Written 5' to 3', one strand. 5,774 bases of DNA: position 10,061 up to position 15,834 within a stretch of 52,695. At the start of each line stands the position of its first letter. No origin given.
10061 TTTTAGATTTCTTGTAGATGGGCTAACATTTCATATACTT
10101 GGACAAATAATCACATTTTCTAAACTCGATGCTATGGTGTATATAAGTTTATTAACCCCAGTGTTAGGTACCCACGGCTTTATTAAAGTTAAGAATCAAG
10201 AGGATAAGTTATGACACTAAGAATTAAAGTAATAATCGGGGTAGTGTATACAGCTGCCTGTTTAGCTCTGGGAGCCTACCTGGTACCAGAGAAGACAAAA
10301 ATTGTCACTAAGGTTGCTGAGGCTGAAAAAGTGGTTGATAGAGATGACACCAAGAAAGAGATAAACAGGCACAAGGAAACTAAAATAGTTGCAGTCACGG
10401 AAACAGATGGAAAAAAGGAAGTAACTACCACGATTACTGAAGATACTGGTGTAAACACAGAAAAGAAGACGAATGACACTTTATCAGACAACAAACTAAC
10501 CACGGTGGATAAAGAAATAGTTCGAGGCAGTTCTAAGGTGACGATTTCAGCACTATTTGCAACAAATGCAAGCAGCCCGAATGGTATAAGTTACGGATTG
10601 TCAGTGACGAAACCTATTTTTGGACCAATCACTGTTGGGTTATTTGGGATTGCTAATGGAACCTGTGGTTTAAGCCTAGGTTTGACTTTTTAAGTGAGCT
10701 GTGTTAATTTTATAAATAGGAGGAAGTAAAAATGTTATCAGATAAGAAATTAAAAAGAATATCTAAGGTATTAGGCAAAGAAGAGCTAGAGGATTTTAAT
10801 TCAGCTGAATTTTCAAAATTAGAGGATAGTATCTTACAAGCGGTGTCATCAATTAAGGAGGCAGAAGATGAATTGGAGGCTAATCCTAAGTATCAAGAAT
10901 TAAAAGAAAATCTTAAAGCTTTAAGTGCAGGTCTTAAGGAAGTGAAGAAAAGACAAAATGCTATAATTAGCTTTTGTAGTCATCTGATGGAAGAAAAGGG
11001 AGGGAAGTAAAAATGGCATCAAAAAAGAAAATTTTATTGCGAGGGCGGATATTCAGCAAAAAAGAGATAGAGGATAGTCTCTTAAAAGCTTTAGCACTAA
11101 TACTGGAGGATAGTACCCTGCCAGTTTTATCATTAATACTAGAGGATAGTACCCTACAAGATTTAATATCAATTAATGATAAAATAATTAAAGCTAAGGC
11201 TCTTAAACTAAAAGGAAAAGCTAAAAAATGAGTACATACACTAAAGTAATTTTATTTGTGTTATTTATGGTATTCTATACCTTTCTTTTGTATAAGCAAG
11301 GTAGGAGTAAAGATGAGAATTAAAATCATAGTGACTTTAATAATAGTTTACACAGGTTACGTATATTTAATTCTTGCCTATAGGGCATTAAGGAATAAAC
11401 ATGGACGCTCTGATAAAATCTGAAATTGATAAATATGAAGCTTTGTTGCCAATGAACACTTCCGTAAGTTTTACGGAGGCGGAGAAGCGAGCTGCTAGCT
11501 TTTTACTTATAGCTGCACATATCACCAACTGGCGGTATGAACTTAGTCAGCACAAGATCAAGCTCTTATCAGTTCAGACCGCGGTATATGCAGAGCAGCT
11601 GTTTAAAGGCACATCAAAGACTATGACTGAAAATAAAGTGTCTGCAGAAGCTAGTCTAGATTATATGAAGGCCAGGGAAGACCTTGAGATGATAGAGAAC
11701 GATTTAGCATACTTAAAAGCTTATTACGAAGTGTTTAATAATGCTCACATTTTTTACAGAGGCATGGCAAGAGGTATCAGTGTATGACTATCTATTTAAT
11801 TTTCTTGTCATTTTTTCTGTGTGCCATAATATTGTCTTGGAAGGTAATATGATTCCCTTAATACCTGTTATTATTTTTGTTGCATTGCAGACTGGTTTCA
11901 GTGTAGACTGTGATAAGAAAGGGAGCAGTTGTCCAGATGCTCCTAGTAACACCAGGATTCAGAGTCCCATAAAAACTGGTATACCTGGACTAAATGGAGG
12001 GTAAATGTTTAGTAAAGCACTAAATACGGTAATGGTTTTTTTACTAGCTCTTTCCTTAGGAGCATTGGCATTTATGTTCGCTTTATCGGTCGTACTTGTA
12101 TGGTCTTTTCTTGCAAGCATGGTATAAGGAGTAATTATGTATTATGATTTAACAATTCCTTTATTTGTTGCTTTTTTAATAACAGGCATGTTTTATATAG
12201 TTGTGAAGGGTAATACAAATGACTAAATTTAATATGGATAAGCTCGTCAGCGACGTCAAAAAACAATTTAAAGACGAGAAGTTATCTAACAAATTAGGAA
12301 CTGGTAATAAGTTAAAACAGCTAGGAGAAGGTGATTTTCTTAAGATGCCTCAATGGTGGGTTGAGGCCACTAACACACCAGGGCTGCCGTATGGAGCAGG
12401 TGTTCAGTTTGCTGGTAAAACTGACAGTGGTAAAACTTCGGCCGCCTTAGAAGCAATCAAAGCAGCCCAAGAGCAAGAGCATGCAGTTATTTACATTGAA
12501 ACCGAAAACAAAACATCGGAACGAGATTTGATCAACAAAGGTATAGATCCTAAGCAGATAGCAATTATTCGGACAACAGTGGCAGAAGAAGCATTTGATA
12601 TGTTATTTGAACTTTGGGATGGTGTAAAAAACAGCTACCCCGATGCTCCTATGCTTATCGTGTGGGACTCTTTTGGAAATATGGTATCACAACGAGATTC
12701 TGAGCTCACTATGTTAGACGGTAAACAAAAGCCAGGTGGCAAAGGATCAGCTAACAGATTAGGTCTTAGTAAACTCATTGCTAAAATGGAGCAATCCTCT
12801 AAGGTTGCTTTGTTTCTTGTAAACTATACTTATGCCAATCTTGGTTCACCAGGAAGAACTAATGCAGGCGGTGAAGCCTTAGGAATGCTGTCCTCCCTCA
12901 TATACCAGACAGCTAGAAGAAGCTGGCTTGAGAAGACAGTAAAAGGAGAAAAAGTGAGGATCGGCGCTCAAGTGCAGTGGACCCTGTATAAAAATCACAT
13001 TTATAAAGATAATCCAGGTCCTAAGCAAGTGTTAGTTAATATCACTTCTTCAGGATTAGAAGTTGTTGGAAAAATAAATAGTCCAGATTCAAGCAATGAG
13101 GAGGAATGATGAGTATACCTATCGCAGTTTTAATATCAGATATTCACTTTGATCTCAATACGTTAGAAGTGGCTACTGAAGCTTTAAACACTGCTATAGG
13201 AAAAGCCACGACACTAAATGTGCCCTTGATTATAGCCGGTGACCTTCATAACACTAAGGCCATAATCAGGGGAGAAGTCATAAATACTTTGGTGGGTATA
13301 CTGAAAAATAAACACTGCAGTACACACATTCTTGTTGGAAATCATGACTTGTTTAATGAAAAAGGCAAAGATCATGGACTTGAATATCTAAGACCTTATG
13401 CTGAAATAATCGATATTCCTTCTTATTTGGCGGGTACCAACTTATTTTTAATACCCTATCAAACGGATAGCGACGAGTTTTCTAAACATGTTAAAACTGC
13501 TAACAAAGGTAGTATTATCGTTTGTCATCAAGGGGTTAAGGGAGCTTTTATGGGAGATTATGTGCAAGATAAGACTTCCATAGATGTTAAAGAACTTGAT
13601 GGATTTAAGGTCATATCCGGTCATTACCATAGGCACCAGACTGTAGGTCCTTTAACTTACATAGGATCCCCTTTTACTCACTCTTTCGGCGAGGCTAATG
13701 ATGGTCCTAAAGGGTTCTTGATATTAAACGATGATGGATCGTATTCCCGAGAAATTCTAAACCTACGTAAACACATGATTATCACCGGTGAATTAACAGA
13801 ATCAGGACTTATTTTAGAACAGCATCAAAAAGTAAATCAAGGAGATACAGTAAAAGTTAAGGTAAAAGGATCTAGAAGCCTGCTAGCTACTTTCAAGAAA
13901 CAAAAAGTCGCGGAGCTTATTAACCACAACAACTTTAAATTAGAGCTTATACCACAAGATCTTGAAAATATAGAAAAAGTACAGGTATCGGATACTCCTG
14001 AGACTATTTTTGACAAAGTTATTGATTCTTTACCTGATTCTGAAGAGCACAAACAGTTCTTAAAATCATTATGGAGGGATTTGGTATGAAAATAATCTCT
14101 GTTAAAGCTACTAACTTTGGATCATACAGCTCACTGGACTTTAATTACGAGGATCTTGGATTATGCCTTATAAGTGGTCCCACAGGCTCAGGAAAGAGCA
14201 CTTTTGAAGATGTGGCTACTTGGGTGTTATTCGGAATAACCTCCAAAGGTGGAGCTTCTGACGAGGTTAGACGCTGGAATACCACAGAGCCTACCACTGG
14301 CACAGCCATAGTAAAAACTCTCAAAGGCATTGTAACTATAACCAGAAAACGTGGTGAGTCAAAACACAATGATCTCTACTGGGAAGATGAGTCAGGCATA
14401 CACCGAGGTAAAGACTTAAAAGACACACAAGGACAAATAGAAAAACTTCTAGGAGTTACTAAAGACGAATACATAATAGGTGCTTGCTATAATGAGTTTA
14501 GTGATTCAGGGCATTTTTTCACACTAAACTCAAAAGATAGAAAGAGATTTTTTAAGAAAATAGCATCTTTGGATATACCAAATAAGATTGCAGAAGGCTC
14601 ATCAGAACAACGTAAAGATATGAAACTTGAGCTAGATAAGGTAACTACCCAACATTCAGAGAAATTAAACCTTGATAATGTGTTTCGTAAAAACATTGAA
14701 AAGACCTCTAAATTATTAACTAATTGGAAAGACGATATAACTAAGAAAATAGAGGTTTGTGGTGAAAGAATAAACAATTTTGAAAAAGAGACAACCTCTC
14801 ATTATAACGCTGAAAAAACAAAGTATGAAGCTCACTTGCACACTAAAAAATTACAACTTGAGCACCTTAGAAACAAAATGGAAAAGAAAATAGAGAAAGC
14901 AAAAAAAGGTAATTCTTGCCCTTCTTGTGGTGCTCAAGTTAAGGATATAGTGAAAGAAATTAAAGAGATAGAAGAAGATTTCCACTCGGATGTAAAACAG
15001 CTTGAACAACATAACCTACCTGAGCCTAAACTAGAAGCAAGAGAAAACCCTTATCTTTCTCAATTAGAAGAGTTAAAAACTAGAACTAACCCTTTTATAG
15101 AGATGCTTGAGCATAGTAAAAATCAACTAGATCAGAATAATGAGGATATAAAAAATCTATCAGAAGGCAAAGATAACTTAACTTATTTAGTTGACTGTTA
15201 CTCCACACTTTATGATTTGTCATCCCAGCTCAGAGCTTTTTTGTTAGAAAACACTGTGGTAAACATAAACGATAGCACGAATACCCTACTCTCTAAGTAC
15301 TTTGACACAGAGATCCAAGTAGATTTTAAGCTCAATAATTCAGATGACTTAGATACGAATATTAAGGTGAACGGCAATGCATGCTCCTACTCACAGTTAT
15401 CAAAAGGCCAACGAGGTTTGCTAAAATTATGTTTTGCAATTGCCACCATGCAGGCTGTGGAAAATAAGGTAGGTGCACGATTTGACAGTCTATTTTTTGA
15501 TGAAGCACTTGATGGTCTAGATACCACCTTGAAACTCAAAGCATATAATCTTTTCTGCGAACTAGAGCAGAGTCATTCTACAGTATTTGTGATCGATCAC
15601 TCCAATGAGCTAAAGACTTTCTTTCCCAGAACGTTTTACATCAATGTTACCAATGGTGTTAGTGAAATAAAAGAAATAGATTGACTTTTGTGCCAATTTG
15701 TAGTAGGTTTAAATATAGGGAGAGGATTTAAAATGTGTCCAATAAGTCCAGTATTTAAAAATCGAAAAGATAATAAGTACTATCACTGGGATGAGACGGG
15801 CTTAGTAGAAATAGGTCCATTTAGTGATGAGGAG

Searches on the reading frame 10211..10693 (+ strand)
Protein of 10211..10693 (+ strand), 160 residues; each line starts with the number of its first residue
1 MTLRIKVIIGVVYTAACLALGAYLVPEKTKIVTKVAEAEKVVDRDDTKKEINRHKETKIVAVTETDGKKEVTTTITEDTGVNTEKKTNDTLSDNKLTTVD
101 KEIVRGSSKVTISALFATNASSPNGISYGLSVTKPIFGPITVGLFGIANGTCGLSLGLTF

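Call 14: search_protein_families(library=phrogs, proteins=[window:10211-10693:+])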
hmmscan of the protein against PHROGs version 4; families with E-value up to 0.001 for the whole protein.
window:10211-10693:+ (160 aa): 0 families

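Call 15: search_protein_families(library=pfam, proteins=[window:10211-10693:+])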
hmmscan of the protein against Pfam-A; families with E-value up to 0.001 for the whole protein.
window:10211-10693:+ (160 aa): 0 families

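Call 52: find_homologous_proteins(query=window:10211-10690:+, max_evalue=0.00001)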
Query window:10211-10690:+ (160 aa): 28 proteins with E <= 0.00001 among 76 candidates.
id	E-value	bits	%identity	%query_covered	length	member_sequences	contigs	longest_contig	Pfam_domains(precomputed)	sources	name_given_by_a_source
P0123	1.8e-93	328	100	100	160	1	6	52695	-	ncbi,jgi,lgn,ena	jgi:hypothetical protein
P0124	2.6e-72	259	77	100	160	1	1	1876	-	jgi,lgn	jgi:hypothetical protein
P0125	5.5e-37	145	54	100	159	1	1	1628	-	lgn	-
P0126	2.6e-32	130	51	100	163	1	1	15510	-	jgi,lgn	-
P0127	3.1e-31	126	48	100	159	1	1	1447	-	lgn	-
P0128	2.2e-30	123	45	99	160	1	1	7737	-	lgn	-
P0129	5.4e-29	119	47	100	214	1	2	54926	-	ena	-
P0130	4.6e-28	116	43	99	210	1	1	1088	-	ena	-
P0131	1.0e-27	115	48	100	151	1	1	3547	-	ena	-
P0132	1.1e-27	115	47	100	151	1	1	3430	-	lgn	-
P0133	1.2e-27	114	45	93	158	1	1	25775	-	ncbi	-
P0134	1.9e-27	114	49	100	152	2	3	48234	-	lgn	-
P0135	2.2e-27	114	45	100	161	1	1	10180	-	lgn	-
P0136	2.9e-26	110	43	98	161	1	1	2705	-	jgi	jgi:PKD repeat protein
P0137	5.8e-26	109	46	100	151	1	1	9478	-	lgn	-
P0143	5.3e-24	103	42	90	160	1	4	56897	-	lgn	-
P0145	2.5e-20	91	59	38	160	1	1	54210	-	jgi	jgi:hypothetical protein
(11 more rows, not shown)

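Call 53: find_encoding_contigs(protein=P0124, flank=4000)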
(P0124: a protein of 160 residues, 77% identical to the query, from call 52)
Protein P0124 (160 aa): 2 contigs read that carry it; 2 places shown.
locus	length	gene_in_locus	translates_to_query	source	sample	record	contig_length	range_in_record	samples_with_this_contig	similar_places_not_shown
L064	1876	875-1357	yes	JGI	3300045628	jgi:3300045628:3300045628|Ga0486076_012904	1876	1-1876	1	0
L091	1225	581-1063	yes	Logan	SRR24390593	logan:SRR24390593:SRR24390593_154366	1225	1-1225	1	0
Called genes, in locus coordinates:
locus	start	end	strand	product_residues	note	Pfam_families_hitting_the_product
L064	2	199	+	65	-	?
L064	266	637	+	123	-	-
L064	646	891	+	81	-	-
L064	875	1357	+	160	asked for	-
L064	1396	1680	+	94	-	-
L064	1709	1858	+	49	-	-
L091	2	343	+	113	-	?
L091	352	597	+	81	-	-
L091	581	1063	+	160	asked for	-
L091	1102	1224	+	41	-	?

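Call 54: find_encoding_contigs(protein=P0126, flank=4000, max_places=2)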
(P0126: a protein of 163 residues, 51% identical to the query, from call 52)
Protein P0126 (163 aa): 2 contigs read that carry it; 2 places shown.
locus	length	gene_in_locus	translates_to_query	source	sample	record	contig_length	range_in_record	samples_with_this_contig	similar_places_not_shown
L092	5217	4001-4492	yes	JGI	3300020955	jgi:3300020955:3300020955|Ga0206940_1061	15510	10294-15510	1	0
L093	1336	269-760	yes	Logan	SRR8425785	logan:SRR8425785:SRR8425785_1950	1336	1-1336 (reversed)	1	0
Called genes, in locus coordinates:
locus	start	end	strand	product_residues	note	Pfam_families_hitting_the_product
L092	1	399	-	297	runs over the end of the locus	PF13365:Trypsin_2 (weak)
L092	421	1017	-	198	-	PF01391:Collagen (weak)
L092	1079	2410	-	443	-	PF18766:SWI2_SNF2 (faint), PF00270:DEAD, PF04851:ResIII, PF00271:Helicase_C (weak)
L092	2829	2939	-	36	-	-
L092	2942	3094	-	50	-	-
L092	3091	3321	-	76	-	-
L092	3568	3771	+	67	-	-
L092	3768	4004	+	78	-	-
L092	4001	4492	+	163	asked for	-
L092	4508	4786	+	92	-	-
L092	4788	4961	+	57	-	-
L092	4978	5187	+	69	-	-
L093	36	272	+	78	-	-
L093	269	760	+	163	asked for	-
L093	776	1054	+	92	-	-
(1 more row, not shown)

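Call 55: find_encoding_contigs(protein=P0125, flank=4000, max_places=2)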
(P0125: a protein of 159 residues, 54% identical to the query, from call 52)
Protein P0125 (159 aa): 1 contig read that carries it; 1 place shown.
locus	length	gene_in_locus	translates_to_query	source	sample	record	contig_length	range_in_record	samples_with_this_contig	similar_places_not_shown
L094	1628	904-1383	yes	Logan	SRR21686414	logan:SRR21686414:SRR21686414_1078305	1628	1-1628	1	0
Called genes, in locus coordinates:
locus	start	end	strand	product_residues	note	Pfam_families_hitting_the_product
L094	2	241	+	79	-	?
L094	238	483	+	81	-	-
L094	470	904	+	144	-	PF02082:Rrf2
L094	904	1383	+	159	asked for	-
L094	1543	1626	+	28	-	?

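Call 98: find_encoding_contigs(protein=P0129, flank=5000, max_places=2)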
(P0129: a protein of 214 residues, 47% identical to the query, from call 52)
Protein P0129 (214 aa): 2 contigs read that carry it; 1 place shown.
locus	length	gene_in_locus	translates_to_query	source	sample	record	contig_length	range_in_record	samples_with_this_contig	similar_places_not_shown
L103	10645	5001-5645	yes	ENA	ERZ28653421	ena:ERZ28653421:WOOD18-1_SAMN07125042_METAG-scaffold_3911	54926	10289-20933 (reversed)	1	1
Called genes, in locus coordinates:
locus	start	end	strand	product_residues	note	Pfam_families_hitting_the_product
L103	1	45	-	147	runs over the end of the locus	PF00959:Phage_lysozyme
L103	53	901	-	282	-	PF13365:Trypsin_2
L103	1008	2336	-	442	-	PF04851:ResIII, PF00270:DEAD (weak), PF18766:SWI2_SNF2 (faint), PF00271:Helicase_C (weak)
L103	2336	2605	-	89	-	-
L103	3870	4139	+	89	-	-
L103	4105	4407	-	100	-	-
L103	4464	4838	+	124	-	-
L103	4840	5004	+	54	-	-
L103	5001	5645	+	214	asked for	-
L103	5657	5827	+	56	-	-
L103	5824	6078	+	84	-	-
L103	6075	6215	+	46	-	-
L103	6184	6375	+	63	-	-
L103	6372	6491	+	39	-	-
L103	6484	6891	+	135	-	-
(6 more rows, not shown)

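Call 99: find_encoding_contigs(protein=P0134, flank=5000, max_places=2)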
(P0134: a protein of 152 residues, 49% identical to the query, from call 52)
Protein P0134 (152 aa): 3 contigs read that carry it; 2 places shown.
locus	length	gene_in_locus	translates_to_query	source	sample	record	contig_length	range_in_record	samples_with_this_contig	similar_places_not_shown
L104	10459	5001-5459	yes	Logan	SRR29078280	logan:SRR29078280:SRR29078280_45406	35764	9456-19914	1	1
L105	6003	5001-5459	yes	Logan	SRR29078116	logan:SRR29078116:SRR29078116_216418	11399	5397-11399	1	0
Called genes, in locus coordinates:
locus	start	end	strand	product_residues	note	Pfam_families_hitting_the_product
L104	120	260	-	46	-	-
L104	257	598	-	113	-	-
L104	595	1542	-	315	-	-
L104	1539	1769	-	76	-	-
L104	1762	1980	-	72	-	-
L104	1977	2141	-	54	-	-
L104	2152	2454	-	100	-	-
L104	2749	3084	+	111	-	-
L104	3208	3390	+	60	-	-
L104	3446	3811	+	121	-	PF02082:Rrf2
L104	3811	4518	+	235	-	PF13365:Trypsin_2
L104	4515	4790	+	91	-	-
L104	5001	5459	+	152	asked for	-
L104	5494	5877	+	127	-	-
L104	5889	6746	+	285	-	PF00154:RecA_N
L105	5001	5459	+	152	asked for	-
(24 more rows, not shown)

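Call 108: find_encoding_contigs(protein=P0145, flank=6000, max_places=2)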
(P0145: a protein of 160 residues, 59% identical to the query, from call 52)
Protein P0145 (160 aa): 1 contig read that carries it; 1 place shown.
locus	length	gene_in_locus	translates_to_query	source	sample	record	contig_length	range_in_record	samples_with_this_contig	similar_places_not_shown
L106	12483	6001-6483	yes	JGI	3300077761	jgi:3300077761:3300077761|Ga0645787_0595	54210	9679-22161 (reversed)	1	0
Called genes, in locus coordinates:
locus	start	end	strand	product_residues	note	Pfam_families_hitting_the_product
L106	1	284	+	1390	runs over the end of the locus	PF00386:C1q (faint)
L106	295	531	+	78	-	-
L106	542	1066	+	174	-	-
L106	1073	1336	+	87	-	-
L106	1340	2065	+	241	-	PF13365:Trypsin_2 (weak)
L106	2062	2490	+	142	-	PF00959:Phage_lysozyme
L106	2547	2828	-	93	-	-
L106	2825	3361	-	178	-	PF00574:CLP_protease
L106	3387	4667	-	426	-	PF00270:DEAD (faint), PF04851:ResIII, PF00271:Helicase_C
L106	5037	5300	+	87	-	-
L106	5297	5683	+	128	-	-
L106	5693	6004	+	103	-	-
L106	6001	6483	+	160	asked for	-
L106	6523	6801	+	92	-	-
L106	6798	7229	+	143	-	-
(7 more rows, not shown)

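Call 109: find_encoding_contigs(protein=P0143, flank=6000, max_places=3)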
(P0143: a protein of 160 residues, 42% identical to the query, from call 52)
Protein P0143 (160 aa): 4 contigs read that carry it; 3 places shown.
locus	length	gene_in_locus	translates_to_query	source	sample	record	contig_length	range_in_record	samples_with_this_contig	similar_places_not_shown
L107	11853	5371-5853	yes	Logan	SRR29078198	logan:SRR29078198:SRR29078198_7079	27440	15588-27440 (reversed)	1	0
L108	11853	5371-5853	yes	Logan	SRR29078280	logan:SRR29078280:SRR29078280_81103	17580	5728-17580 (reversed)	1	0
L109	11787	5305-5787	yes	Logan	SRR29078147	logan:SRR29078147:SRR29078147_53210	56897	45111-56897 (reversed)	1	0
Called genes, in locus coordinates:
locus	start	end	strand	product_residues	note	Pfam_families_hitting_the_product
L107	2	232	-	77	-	?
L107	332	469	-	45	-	-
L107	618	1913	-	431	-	PF00271:Helicase_C (faint), PF04851:ResIII, PF00270:DEAD (weak)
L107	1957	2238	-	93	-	-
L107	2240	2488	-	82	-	-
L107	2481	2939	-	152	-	PF24749:DUF7695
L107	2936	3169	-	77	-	-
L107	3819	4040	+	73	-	-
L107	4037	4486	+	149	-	PF02082:Rrf2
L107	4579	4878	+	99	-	-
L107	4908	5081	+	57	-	-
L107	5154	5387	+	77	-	-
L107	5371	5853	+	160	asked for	-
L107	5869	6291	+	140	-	-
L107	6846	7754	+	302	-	PF00154:RecA_N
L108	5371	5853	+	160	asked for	-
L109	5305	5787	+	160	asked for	-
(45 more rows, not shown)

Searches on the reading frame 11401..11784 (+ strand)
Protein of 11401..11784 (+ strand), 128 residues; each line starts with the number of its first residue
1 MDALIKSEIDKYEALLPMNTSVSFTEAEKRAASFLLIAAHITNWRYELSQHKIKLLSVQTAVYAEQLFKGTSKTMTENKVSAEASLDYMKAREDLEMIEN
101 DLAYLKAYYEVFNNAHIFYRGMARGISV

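Call 46: find_related_loci(query=A4, collection=metagenome_contigs, flank=5500)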
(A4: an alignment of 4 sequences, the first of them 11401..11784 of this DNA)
Query A4 (128 aa) in metagenome_contigs; peptide patterns used: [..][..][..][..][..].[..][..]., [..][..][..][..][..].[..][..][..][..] (x = any residue, [..] = any of these).
209 stretches matched a pattern; 14 encode a relative of the query (tblastn E <= 1e-3); 14 distinct loci.
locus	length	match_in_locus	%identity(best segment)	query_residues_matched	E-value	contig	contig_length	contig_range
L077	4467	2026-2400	65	1-125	8e-51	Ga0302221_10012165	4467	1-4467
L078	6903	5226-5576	64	9-125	5e-50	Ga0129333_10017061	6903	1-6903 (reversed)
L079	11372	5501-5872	60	5-128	2e-49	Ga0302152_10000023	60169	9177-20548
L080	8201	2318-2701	61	1-128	2e-48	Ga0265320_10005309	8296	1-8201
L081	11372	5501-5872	60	5-128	2e-48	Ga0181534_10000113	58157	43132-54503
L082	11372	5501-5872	60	5-128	5e-48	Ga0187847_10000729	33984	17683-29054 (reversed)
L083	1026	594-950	59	9-127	6e-48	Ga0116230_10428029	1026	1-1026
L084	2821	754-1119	64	5-125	1e-45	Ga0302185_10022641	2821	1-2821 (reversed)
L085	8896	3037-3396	58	6-125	1e-45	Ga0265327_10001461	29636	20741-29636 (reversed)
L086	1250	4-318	66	21-125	1e-45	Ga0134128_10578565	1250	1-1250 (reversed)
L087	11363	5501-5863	57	5-125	9e-43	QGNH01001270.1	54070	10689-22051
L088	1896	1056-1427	54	5-128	2e-42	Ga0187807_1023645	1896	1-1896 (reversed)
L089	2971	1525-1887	57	5-125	6e-40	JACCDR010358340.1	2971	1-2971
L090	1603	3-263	60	41-127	4e-33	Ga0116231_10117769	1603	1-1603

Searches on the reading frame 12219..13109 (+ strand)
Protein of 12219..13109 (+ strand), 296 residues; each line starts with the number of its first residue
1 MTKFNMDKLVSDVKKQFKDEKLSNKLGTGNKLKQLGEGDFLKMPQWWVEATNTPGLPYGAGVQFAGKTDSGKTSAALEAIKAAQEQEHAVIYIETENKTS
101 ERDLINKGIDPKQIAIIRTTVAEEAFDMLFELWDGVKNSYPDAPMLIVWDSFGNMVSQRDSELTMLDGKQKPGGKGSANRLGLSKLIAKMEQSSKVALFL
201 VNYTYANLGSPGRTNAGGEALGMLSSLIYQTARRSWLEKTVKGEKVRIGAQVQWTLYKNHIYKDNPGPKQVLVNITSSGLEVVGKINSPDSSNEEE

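Call 14: search_protein_families(library=phrogs, proteins=[window:12219-13109:+])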
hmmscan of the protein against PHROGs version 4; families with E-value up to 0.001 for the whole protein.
window:12219-13109:+ (296 aa): 2 families
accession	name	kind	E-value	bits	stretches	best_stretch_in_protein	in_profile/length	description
phrog_97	-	other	7.7e-22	79.1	1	55-257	69-280/506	UvsX-like recombinase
phrog_8337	-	DNA, RNA and nucleotide metabolism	2.3e-17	64.3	1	55-253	64-259/273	DNA repair protein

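Call 15: search_protein_families(library=pfam, proteins=[window:12219-13109:+])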
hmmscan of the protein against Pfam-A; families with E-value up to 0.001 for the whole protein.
window:12219-13109:+ (296 aa): 1 family
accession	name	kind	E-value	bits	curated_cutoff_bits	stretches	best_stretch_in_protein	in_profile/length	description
PF00154.27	RecA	-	6.4e-10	39.4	27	1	50-261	43-244/262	recA bacterial DNA recombination protein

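Call 34: find_related_loci(query=window:12219-13106:+, collection=viral_contigs, flank=7000)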
Query window:12219-13106:+ (296 aa) in viral_contigs; peptide patterns used: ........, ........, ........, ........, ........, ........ (x = any residue, [..] = any of these).
39 stretches matched a pattern; 9 encode a relative of the query (tblastn E <= 1e-3); 9 distinct loci.
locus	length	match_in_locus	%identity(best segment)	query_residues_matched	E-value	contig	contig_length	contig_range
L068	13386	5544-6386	56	1-282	9e-110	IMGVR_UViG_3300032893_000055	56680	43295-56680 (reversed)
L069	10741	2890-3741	53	1-284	1e-101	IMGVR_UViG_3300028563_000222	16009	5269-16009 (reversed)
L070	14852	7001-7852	51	1-284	2e-99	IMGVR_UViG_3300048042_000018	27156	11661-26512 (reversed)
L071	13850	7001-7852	49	1-284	4e-98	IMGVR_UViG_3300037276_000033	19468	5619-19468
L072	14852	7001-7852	49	1-284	4e-98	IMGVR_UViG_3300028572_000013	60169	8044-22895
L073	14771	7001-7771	51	25-282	4e-88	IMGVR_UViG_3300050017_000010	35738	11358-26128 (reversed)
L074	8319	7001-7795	49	25-290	1e-85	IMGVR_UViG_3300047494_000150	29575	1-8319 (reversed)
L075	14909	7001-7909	43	1-293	3e-74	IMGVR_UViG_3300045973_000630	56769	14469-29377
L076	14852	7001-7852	49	1-284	4e-98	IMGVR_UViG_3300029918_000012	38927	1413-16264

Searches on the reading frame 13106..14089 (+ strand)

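Call 14: search_protein_families(library=phrogs, proteins=[window:13106-14089:+])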
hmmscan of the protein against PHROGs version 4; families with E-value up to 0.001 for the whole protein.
window:13106-14089:+ (327 aa): 1 family
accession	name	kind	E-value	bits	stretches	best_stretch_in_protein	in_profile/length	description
phrog_100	-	DNA, RNA and nucleotide metabolism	1.3e-36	127.5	1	8-325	32-370/989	SbcD-like subunit of palindrome specific endonuclease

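Call 15: search_protein_families(library=pfam, proteins=[window:13106-14089:+])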
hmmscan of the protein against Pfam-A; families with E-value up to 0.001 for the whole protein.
window:13106-14089:+ (327 aa): 1 family
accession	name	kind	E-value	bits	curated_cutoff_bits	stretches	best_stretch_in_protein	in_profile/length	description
PF00149.33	Metallophos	-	1.8e-06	28.9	21.5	1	8-176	4-190/191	Calcineurin-like phosphoesterase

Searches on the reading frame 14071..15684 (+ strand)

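Call 14: search_protein_families(library=phrogs, proteins=[window:14071-15684:+])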
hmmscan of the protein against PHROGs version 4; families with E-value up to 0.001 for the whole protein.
window:14071-15684:+ (537 aa): 3 families
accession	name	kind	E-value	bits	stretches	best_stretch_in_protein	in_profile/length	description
phrog_77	-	DNA, RNA and nucleotide metabolism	2e-52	179.9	1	6-535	296-954/967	SbcC-like subunit of palindrome specific endonuclease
phrog_19980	-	unknown function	6.3e-13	48.9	1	6-59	1-57/1068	-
phrog_28217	-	DNA, RNA and nucleotide metabolism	0.00022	20.8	1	6-72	1-66/806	DNA repair exonuclease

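Call 15: search_protein_families(library=pfam, proteins=[window:14071-15684:+])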
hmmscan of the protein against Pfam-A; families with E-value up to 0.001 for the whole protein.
window:14071-15684:+ (537 aa): 4 families
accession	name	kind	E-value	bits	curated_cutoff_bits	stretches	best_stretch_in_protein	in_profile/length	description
PF13476.12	AAA_23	-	4.4e-10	41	27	1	12-303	3-192/201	AAA domain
PF13555.12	AAA_29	-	2.5e-05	24.4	27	1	11-55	4-48/61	P-loop containing region of AAA domain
PF13514.12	AAA_27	-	2.9e-05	24.2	22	1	6-96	1-90/206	AAA domain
PF13558.12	SbcC_Walker_B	-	0.00014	22.5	27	1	436-487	26-80/90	SbcC/RAD50-like, Walker B motif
